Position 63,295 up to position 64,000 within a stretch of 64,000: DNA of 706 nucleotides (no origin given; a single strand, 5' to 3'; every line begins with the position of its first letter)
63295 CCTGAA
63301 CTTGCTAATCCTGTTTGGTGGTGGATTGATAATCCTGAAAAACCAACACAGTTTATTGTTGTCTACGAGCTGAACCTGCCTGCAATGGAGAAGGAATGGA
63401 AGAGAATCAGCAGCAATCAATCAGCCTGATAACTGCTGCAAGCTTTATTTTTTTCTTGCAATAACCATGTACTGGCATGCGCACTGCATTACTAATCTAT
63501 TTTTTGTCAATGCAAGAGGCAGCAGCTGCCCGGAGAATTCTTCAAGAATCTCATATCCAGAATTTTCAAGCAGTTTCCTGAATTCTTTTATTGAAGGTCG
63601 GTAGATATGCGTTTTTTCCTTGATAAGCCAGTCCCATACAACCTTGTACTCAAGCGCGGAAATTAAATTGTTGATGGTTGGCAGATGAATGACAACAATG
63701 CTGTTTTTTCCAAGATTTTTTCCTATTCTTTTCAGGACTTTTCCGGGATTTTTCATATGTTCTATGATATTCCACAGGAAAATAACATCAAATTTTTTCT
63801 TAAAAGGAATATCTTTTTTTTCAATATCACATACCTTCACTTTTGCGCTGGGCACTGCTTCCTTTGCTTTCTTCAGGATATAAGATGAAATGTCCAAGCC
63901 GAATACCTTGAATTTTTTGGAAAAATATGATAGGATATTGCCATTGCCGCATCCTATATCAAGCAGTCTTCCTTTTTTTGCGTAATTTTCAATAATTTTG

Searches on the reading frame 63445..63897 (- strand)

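Call 22: search_protein_families(library=pfam, proteins=[window:63445-63897:-], max_evalue=1)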
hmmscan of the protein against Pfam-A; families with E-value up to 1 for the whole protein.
window:63445-63897:- (150 aa): 8 families
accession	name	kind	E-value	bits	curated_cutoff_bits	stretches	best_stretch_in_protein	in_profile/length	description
PF13489.12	Methyltransf_23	-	1.8e-13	51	27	1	27-119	73-163/164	Methyltransferase domain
PF13847.12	Methyltransf_31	-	8.4e-08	32.5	27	1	2-82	35-126/145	Methyltransferase domain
PF08241.18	Methyltransf_11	-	2.7e-07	31.6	21.2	1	1-69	24-94/95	Methyltransferase domain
PF08242.18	Methyltransf_12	-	2.7e-06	28.5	30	1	1-65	26-95/98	Methyltransferase domain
PF13649.12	Methyltransf_25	-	0.0001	23.4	27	1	1-61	27-92/97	Methyltransferase domain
PF05219.18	DREV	-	0.0043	16.6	26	1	34-118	150-236/265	DREV methyltransferase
PF01739.24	CheR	-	0.022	14.7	27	1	21-70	123-173/195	CheR methyltransferase, SAM binding domain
PF14540.12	NTF-like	-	0.081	13.5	27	1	19-100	20-99/118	Nucleotidyltransferase-like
